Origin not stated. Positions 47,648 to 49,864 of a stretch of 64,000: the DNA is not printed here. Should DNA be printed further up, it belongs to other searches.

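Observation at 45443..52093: Self-contained five-gene operon: three small beta-barrel paralogues plus an active and an inactive transglutaminase-like protein pair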

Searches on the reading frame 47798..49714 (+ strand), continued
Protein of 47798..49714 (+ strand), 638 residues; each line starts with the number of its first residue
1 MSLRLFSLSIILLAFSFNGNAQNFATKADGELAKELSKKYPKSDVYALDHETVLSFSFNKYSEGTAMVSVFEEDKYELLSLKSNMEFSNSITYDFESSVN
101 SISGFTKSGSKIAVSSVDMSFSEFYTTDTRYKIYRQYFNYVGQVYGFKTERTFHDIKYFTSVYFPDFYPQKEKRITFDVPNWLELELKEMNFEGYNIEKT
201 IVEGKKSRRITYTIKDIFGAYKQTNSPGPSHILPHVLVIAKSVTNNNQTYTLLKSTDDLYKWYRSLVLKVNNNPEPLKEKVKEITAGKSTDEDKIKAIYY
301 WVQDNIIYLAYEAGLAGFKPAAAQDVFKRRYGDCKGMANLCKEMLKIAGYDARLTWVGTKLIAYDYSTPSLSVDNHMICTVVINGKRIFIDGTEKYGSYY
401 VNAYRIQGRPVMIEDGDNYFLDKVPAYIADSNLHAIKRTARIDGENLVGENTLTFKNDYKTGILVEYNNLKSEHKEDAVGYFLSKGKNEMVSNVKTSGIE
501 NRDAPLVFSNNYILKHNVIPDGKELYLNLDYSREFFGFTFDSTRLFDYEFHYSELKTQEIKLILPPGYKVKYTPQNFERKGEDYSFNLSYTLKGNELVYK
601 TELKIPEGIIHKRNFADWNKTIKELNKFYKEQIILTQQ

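Call 19: search_protein_families(library=pfam, proteins=[L002:6800-7885:+, L002:9914-12067:+, L001:10012-12225:+, L001:12268-13017:+, L001:14935-17226:+, L001:5673-6473:+, L001:6508-7245:+, L001:7249-7995:+], max_evalue=1)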
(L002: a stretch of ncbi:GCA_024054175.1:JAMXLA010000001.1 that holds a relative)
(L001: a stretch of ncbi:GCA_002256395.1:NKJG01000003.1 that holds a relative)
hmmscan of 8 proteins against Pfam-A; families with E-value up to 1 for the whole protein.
L002:6800-7885:+ (361 aa): 6 families
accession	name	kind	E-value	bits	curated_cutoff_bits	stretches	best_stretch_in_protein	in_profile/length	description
PF13435.11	Cytochrome_C554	-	0.016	16.6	20.8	1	220-274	7-61/84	Cytochrome c554 and c-prime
PF00034.26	Cytochrom_C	-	0.031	16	21.3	0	187-241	10-65/90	Cytochrome c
PF14376.11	Haem_bd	-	0.044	14.2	27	0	167-199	21-52/133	Haem-binding domain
PF13442.11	Cytochrome_CBB3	-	0.15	12.9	27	0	262-273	12-23/68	Cytochrome C oxidase, cbb3-type, subunit III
PF22113.1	Mtrc-MtrF_II-IV_dom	-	0.26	11.2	30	0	176-273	72-168/176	Outer membrane cytochrome MtrC/MtrF-like, domains II/IV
PF09699.15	Paired_CXXCH_1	-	0.36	11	20.6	0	187-195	7-15/41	Doubled CXXCH motif (Paired_CXXCH_1)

L002:9914-12067:+ (717 aa): 2 families
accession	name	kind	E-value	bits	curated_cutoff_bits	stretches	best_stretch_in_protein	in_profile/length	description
PF12969.12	DUF3857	-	0.00045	20.7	24.6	1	73-230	7-166/170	Domain of Unknown Function with PDB structure (DUF3857)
PF12970.12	DUF3858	-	0.053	14.1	27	0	619-690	22-93/116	Domain of Unknown Function with PDB structure (DUF3858)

L001:10012-12225:+ (737 aa): 1 family
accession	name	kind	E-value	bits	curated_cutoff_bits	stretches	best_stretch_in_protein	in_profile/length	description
PF09986.15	DUF2225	-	0.14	12.3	21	0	279-356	56-136/214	Uncharacterized protein conserved in bacteria (DUF2225)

L001:12268-13017:+ (249 aa): 1 family
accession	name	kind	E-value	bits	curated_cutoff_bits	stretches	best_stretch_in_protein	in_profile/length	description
PF09579.15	Spore_YtfJ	-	0.021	15.5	25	1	146-190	15-63/81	Sporulation protein YtfJ (Spore_YtfJ)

L001:14935-17226:+ (763 aa): 1 family
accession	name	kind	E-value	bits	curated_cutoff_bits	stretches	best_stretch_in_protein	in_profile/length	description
PF12969.12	DUF3857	-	0.0019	18.7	24.6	1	188-270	81-159/170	Domain of Unknown Function with PDB structure (DUF3857)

L001:5673-6473:+ (266 aa): 0 families

L001:6508-7245:+ (245 aa): 0 families

L001:7249-7995:+ (248 aa): 0 families

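Call 38: find_related_loci(query=A4, collection=metagenome_contigs, flank=6000)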
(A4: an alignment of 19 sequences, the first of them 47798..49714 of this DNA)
Query A4 (638 aa) in metagenome_contigs; peptide patterns used: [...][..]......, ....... (x = any residue, [..] = any of these).
600 stretches matched a pattern (row limit reached: there are more); 548 encode a relative of the query (tblastn E <= 1e-3); the best 80 are kept; 80 distinct loci.
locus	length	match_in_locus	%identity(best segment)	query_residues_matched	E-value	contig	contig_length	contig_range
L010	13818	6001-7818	45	33-637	1e-157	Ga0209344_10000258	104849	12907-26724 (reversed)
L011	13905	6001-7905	43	4-638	4e-156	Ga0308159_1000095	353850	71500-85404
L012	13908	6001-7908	44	3-637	4e-156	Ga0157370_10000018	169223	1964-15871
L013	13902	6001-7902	43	9-637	2e-152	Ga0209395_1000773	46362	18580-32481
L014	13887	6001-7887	41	10-637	2e-151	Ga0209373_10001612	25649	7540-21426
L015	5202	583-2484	42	3-638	9e-154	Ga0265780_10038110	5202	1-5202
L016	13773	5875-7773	42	8-637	5e-151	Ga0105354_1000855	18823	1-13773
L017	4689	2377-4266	39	5-635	3e-154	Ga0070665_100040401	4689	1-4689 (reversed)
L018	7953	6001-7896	39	5-637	3e-150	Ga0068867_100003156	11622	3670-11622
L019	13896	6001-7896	39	5-637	4e-150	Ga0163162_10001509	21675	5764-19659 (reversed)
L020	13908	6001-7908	41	2-637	7e-150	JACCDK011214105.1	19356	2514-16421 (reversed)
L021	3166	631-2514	39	9-637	1e-156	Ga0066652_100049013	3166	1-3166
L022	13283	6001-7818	43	33-637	3e-149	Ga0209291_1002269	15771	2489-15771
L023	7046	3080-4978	39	3-635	2e-148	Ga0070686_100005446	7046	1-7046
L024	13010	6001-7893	39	5-637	4e-148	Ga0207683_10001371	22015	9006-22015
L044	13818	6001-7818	38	35-638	1e-142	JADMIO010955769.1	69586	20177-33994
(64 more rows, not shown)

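Call 42: search_solved_structures(query=A4, max_evalue=1, show_alignments=2)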
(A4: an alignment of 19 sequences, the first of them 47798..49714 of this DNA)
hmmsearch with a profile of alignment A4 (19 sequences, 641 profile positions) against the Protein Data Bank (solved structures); distinct sequences matched with E-value up to 1: 0.

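Call 55: predict_structure(alignment_id=A6)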
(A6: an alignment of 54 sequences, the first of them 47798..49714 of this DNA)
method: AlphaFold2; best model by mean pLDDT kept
length: 638 residues; sequences in the alignment: 54
mean_pLDDT: 91.3   pTM: 0.85
mean pLDDT of the five models: 91.3, 91.3, 91.0, 90.9, 90.3
residues with pLDDT >= 90: 487; 70-90: 115; 50-70: 33; < 50: 3
segments of 3 or more residues with pLDDT < 50: 19-21
pLDDT, mean of each block of 10 residues (from residue 1): 70 63 76 95 95 94 77 98 95 90 93 90 64 93 96 93 95 98 97 95 96 94 90 96 94 94 92 96 97 97 91 65 95 93 98 93 90 90 94 90 90 95 90 95 96 94 89 86 83 92 94 94 94 89 91 94 96 96 97 96 95 96 95 95
secondary structure, 60 per line:
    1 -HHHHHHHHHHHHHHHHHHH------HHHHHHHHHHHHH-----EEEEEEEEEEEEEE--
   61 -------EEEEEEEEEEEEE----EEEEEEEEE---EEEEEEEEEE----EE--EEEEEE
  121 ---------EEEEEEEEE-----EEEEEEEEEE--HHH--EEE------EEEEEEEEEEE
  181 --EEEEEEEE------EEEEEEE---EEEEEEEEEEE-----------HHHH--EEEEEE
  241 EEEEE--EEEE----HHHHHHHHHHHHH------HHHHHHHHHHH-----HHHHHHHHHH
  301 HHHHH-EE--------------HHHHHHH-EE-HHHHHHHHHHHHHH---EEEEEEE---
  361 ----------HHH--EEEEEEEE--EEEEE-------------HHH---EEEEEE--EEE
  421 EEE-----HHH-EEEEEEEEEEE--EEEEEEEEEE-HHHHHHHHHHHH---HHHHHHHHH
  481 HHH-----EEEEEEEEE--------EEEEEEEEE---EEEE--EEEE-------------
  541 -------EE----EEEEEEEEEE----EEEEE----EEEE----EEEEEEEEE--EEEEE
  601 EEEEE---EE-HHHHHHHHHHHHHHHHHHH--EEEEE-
elements in order: H2-20 H27-39 E45-58 E68-80 E85-93 E97-106 E115-120 E130-138 E144-153 E161-163 E170-180 E183-190 E197-203 E207-217 H229-232 E235-245 E248-251 H256-268 H275-285 H291-305 H323-329 H334-347 E351-357 E376-383 E386-390 E410-415 E418-423 E433-443 E446-455 H457-468 H472-483 E489-497 E506-514 E518-521 E524-527 E554-563 E568-572 E577-580 E585-593 E596-605 H612-630 E633-637
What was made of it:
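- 47798..49714 (+): g4: exported transglutaminase-fold cysteine enzyme with the BDI_1141 (DUF3857 - TGase core - DUF3858) architecture. The AF2 model has pLDDT 91.3 (call 55).
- On BDI_1141-type architecture (DUF3857 - TGase core - DUF3858) - g4: The model has pLDDT 91.3 (call 55).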

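Call 57: fold_search(model_id=the predicted structure, library=pdb)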
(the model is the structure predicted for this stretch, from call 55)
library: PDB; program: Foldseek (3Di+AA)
matches with E <= 10: 1368; with E <= 0.001: 83
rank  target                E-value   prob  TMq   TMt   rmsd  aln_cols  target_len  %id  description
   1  3kd4_A                4.7e-28  1.00  0.57  0.70   7.3       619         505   10  CRYSTAL STRUCTURE OF A PUTATIVE PROTEASE (BDI_1141) FROM PARABACTEROIDES DISTASONIS ATCC 8503 AT 2.00 A RESOLUTION (released 2009-11-24)
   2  8b6l_O                8.9e-08  1.00  0.20  0.22  20.2       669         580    7  Subtomogram average of the human Sec61-TRAP-OSTA-translocon (released 2022-12-07)
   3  3isr_A                1.1e-07  1.00  0.15  0.32  16.9       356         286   10  The Crystal Structure of a Putative Cysteine Protease from Cytophaga hutchinsonii to 1.9A (released 2009-09-08)
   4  3isr_B                1.2e-07  1.00  0.16  0.33  16.5       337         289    9  The Crystal Structure of a Putative Cysteine Protease from Cytophaga hutchinsonii to 1.9A (released 2009-09-08)
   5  4g2a                  1.4e-07  1.00  0.20  0.34  16.4       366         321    9  Crystal structure of a putative nutrient binding protein (lpg2210) from Legionella pneumophila subsp. pneumophila str. P (released 2012-08-29)
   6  3isr_C                1.7e-07  1.00  0.15  0.33  16.5       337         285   10  The Crystal Structure of a Putative Cysteine Protease from Cytophaga hutchinsonii to 1.9A (released 2009-09-08)
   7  4gaa_A                5.1e-07  1.00  0.18  0.19  14.7       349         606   11  Structure of Leukotriene A4 hydrolase from Xenopus laevis complexed with inhibitor bestatin (released 2013-06-12)
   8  5mj6_A                5.4e-07  1.00  0.19  0.14  12.2       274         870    9  Ligand-induced conformational change of Insulin-regulated aminopeptidase: insights on catalytic mechanism and active s (released 2017-04-05)
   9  8agb_E                9.4e-07  1.00  0.19  0.27  19.7       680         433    6  Structure of yeast oligosaccharylransferase complex with lipid-linked oligosaccharide bound (released 2022-12-07)
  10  4pj6_A                2.4e-06  1.00  0.19  0.15  11.6       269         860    8  Crystal Structure of Human Insulin Regulated Aminopeptidase with Lysine in Active Site (released 2014-12-03)
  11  6s7t_E                2.4e-06  1.00  0.19  0.26  20.1       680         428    8  Cryo-EM structure of human oligosaccharyltransferase complex OST-B (released 2019-12-18)
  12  7oci_A                2.4e-06  1.00  0.18  0.25  20.7       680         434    7  Cryo-EM structure of yeast Ost6p containing oligosaccharyltransferase complex (released 2022-02-16)
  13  6s7o_E                3.5e-06  1.00  0.20  0.22  19.9       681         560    7  Cryo-EM structure of human oligosaccharyltransferase complex OST-A (released 2019-12-18)
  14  8sw0                  3.5e-06  1.00  0.21  0.16  18.7       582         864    6  Puromycin sensitive aminopeptidase (released 2023-07-26)
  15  6c26_1                4.1e-06  1.00  0.20  0.28  20.5       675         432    6  The Cryo-EM structure of a eukaryotic oligosaccharyl transferase complex (released 2018-01-31)
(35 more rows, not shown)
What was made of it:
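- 47798..49714 (+): The top PDB match is 3kd4_A with E = 4.7e-28 and TM 0.70 (call 57).
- On BDI_1141-type architecture (DUF3857 - TGase core - DUF3858) - g4: Foldseek gives E = 4.7e-28, probability 1.00, TM 0.57 (query-normalised) and 0.70 (target-normalised), over 619 columns (call 57).
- Closest known: BDI_1141 of Parabacteroides distasonis. Same: The g4 model matches 3kd4_A over 619 columns with E = 4.7e-28 and a target-normalised TM of 0.70 (call 57).
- Closest known: Transglutaminase-like / papain-fold cysteine enzymes. Same: 3isr is a Foldseek match at E = 1e-7 (call 57).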

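Call 67: find_encoding_contigs(protein=window:47798-49714:+, flank=1000, max_places=3)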
Protein window:47798-49714:+ (638 aa): 23 contigs read that carry it; 3 places shown.
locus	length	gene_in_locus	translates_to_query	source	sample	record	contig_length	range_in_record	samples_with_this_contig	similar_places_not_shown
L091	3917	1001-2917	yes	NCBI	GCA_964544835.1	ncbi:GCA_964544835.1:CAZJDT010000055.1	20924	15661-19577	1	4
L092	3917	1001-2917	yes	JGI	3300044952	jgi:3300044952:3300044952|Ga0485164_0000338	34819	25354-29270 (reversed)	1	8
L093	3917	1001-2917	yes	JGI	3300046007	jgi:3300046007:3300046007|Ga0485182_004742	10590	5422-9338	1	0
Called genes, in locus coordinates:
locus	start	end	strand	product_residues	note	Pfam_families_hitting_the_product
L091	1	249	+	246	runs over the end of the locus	-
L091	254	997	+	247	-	-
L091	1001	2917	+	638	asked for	PF01841:Transglut_core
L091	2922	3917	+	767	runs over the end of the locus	-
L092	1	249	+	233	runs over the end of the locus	-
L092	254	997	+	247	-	-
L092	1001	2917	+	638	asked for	PF01841:Transglut_core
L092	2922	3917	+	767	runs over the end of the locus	-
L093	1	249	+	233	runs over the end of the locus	-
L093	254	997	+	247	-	-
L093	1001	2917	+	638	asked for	PF01841:Transglut_core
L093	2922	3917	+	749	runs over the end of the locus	?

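Call 70: search_protein_families(library=pfam, alignment_id=A6, max_evalue=0.01)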
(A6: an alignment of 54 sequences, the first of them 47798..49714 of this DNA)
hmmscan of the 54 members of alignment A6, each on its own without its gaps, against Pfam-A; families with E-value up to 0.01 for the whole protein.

A. member 1, window:47798-49714:+ (638 aa): 1 family
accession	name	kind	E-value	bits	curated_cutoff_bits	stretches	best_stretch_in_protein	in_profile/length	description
PF01841.26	Transglut_core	-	2.6e-11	44.2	23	1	281-356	4-76/108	Transglutaminase-like superfamily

B. families by the number of members that match (of 54 scanned): 5 families
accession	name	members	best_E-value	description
PF01841.26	Transglut_core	54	5.4e-13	Transglutaminase-like superfamily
PF12969.12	DUF3857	31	8.1e-07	Domain of Unknown Function with PDB structure (DUF3857)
PF12970.12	DUF3858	20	2.7e-05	Domain of Unknown Function with PDB structure (DUF3858)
PF04473.18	DUF553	12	0.00011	Transglutaminase-like domain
PF08785.16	Ku_PK_bind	1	0.0077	Ku C terminal domain like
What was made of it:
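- On Transglutaminase-like superfamily (Pfam PF01841) - g4: All 54 of 54 homologues match (call 70).
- On BDI_1141-type architecture (DUF3857 - TGase core - DUF3858) - g4: Among its homologues, 31 of 54 hit DUF3857 and 20 of 54 hit DUF3858 at E < 0.01 (call 70).
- Closest known: BDI_1141 of Parabacteroides distasonis. Same: Members of the g4 family hit all three Pfam models (call 70).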

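Call 71: find_encoding_contigs(protein=P0014, flank=5000, max_places=1)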
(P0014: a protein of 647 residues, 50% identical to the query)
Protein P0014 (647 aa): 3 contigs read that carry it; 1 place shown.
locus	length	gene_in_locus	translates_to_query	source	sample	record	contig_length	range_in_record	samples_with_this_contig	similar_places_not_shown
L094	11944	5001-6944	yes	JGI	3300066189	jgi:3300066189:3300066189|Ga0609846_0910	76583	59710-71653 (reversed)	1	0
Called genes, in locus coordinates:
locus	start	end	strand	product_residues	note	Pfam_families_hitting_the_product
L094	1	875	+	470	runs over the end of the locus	PF01979:Amidohydro_1, PF07969:Amidohydro_3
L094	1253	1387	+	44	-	-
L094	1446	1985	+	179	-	PF13858:DUF4199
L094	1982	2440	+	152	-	PF00903:Glyoxalase (weak), PF18029:Glyoxalase_6 (weak)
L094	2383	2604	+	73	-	PF07866:DUF1653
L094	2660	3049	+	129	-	PF00144:Beta-lactamase (weak)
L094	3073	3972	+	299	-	PF00144:Beta-lactamase (faint), PF18962:Por_Secre_tail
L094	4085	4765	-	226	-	PF00072:Response_reg (weak), PF00486:Trans_reg_C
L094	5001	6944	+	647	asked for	PF12969:DUF3857 (weak), PF01841:Transglut_core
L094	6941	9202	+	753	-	PF12969:DUF3857 (weak)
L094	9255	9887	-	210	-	PF01810:LysE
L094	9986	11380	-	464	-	PF00206:Lyase_1, PF10415:FumaraseC_C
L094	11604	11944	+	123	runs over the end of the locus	-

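Call 72: find_encoding_contigs(protein=P0020, flank=5000, max_places=1)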
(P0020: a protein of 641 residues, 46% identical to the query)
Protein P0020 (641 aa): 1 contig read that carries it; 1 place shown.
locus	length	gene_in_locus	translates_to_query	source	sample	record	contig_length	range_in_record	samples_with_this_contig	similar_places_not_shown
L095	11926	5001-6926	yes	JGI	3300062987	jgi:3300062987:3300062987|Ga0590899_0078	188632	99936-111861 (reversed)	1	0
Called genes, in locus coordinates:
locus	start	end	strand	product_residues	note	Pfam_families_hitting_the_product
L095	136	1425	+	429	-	-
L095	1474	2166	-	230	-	PF04239:DUF421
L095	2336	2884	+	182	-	PF01965:DJ-1_PfpI, PF18011:Catalase_C (weak), PF00117:GATase (weak)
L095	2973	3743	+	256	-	PF01738:DLH, PF12146:Hydrolase_4 (faint), PF00326:Peptidase_S9 (faint), PF02230:Abhydrolase_2 (weak)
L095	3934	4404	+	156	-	-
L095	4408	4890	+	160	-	-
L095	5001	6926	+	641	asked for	PF12969:DUF3857 (weak), PF01841:Transglut_core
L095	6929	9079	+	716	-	PF12969:DUF3857 (weak)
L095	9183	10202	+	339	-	PF12412:DUF3667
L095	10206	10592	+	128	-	PF12412:DUF3667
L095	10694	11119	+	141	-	-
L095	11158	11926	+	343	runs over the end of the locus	PF04389:Peptidase_M28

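Call 82: search_protein_families(library=pfam, proteins=[L019:3496-5886:+, L044:3320-5713:+], max_evalue=0.00001)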
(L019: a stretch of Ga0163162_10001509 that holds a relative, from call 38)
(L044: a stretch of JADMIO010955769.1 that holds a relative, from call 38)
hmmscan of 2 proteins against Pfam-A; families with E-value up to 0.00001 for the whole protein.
L019:3496-5886:+ (796 aa): 3 families
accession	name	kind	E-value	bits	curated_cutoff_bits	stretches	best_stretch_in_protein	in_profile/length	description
PF00676.26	E1_dh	-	1.6e-24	86.9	22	1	46-359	20-293/300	Dehydrogenase E1 component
PF02780.25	Transketolase_C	-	3e-18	66.4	25.9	1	665-765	4-102/124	Transketolase, C-terminal domain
PF02779.29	Transket_pyr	-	5e-18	65.8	27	1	476-639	7-167/174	Transketolase, pyrimidine binding domain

L044:3320-5713:+ (797 aa): 3 families
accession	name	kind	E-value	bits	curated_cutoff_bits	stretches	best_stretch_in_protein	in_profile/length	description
PF00676.26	E1_dh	-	2.4e-24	86.3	22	1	48-354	21-287/300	Dehydrogenase E1 component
PF02779.29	Transket_pyr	-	2e-18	67.1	27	1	475-640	5-167/174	Transketolase, pyrimidine binding domain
PF02780.25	Transketolase_C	-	2.3e-18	66.7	25.9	1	664-771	2-106/124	Transketolase, C-terminal domain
